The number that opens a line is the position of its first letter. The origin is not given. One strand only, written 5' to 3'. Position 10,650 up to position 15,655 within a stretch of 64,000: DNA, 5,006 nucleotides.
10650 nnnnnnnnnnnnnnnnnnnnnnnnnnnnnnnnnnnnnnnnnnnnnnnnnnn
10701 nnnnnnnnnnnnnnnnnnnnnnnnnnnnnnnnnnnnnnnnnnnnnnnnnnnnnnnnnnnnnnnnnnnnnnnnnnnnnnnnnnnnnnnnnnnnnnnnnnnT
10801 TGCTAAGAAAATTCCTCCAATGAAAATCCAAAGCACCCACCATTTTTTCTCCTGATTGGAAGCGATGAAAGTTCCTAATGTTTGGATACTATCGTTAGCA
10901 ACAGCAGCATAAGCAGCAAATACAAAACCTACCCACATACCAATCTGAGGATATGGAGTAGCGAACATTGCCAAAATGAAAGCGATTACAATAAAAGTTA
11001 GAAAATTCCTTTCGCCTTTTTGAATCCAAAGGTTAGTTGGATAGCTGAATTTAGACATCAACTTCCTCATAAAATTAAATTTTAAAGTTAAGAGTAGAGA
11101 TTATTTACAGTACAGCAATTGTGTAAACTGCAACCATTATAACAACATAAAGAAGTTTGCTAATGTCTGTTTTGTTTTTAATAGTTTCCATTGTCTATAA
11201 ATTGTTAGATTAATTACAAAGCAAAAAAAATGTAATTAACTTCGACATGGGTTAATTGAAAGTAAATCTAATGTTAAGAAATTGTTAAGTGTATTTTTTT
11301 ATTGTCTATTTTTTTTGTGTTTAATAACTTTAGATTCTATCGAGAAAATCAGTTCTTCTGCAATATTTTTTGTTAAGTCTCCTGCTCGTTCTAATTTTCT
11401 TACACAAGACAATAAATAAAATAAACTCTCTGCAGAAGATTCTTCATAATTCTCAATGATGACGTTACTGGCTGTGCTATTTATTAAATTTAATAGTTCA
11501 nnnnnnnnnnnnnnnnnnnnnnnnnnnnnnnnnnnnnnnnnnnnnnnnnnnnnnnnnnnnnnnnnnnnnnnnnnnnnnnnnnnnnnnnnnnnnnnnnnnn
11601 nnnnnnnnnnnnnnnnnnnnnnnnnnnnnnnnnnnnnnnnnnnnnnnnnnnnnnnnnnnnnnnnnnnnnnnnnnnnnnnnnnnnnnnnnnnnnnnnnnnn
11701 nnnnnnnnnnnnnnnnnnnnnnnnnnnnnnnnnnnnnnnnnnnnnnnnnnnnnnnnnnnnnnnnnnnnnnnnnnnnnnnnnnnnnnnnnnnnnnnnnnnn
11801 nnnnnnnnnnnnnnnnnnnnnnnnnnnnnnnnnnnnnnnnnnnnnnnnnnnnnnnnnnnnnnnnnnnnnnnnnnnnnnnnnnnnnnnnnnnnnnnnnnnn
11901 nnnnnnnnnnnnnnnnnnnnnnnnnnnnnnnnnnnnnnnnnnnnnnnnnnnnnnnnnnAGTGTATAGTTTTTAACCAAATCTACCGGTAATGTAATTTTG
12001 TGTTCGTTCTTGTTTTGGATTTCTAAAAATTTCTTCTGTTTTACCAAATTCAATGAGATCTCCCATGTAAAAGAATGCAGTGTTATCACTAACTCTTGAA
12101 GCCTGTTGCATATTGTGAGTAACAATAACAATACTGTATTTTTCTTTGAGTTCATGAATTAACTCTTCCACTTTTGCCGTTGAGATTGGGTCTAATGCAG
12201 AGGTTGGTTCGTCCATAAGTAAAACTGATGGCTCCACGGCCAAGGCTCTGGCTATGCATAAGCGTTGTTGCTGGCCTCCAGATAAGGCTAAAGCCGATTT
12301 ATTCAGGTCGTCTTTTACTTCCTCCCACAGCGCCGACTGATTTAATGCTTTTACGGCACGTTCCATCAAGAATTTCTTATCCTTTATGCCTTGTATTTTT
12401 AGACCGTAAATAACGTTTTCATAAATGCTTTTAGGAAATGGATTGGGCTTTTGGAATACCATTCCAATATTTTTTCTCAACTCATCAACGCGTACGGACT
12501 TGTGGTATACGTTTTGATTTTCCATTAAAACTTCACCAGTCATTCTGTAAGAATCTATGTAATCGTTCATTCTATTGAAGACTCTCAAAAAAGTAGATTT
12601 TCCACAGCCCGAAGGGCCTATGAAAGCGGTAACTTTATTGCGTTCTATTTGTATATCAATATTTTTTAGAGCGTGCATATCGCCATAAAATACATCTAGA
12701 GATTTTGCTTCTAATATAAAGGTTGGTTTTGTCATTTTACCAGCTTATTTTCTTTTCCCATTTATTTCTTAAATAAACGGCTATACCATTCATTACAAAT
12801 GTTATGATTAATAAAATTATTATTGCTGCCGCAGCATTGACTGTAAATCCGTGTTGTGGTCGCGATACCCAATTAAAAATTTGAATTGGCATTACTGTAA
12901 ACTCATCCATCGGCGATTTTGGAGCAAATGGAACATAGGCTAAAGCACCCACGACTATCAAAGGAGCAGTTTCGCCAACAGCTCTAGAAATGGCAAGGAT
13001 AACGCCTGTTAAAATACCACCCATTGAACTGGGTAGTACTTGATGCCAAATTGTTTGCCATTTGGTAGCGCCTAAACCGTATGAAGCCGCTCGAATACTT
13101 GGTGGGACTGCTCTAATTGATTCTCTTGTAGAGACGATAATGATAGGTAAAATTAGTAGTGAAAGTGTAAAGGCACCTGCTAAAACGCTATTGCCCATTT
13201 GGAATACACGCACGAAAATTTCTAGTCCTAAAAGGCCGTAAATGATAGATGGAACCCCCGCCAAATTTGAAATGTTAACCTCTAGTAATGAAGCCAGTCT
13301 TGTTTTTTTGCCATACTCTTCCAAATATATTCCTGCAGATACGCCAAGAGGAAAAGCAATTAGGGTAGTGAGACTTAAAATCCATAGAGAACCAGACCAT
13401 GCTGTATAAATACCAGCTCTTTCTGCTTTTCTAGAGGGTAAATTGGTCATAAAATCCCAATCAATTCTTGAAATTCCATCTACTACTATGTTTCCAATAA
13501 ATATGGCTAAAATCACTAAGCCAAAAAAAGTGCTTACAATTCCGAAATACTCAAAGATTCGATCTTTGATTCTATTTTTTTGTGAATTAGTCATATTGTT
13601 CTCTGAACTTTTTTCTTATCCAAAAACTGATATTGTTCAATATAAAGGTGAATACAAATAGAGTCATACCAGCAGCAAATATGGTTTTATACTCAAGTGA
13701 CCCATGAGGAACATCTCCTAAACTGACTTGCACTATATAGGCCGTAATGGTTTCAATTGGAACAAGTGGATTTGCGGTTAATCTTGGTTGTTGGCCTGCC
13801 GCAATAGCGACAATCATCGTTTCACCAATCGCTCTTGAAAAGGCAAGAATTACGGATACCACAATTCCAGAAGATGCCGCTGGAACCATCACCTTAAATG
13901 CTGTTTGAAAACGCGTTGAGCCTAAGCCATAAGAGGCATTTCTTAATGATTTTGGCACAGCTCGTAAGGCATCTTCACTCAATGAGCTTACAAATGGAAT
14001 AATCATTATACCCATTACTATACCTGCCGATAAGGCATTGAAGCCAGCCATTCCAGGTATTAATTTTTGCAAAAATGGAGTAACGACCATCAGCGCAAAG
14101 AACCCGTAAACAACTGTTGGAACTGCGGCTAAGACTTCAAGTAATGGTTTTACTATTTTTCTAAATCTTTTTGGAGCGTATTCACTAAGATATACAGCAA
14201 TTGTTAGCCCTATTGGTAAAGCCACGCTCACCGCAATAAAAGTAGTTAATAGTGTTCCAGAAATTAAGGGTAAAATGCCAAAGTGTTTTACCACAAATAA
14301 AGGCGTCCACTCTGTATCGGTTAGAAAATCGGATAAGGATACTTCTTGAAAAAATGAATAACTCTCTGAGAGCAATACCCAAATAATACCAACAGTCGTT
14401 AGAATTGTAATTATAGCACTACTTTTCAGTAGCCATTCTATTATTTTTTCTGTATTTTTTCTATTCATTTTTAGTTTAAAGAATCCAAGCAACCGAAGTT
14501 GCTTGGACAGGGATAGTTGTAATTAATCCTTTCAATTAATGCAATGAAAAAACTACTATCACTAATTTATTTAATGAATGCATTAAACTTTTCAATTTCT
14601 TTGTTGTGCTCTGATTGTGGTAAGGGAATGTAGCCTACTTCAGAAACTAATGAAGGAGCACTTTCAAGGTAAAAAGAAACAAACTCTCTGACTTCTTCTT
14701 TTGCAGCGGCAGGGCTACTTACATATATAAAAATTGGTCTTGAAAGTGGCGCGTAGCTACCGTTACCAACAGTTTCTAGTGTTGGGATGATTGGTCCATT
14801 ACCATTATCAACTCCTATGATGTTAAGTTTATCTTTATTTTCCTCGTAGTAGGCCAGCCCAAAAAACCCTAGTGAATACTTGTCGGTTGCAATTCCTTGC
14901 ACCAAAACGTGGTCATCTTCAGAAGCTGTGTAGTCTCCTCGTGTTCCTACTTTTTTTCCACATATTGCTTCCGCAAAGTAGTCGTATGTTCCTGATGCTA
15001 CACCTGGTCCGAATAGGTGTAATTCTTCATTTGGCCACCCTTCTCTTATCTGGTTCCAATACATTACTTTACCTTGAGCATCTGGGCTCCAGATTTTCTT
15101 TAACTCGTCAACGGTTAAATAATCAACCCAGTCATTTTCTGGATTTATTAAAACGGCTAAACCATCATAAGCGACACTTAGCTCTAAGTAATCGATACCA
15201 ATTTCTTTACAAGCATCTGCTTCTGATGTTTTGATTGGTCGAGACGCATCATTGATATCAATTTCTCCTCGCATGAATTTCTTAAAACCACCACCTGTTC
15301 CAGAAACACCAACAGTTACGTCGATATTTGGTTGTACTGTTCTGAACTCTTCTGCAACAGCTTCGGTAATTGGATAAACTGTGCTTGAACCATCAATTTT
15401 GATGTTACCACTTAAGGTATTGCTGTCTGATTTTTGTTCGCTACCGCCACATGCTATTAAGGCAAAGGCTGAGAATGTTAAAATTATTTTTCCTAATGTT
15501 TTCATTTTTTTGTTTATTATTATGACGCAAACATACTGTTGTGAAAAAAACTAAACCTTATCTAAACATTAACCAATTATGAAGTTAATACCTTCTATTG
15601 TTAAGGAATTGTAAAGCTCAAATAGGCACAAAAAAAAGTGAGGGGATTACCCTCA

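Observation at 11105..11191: Unannotated 28-aa single-pass peptide ahead of the PiT-like gene (MgtS-like regulator?)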

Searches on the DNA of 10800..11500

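Call 4: search_rna_families(source=window, start=10800, end=11500, threshold=evalue, max_evalue=10)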
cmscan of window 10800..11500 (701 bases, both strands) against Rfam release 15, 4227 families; matches with E-value up to 10: 4.
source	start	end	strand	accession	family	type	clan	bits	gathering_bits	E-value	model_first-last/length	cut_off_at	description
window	11373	11455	-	RF01590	plasmodium_snoR14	Gene; snRNA; snoRNA; CD-box;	-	20.1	90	7.6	1-127/127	no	small nucleolar RNA snoR14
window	11107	11182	+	RF04179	BTnc049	Gene; sRNA;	-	18.4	81.9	1.8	1-111/111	no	Bacteroides sRNA BTnc049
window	11142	11202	-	RF01810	pntA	Gene; sRNA;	-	17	54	9.1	1-62/62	no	pntA sRNA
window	11006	11031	-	RF03156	L31-Firmicutes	Cis-reg; leader;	CL00118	12.6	33.3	8.9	1-32/32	no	L31-Firmicutes ribosomal protein leader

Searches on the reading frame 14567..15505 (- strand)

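Call 51: search_protein_families(library=pfam, proteins=[window:14567-15505:-], max_evalue=0.001)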
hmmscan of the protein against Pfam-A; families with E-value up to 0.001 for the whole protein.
window:14567-15505:- (312 aa): 3 families
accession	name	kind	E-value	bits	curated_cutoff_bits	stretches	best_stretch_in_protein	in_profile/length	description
PF12849.12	PBP_like_2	-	1.4e-35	123.9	27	1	28-280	5-264/267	PBP superfamily domain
PF01547.30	SBP_bac_1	-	3.8e-05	24.3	26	1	45-281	8-302/307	Bacterial extracellular solute-binding protein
PF12727.12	PBP_like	-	8.3e-05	22.2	27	1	51-277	1-190/193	PBP superfamily domain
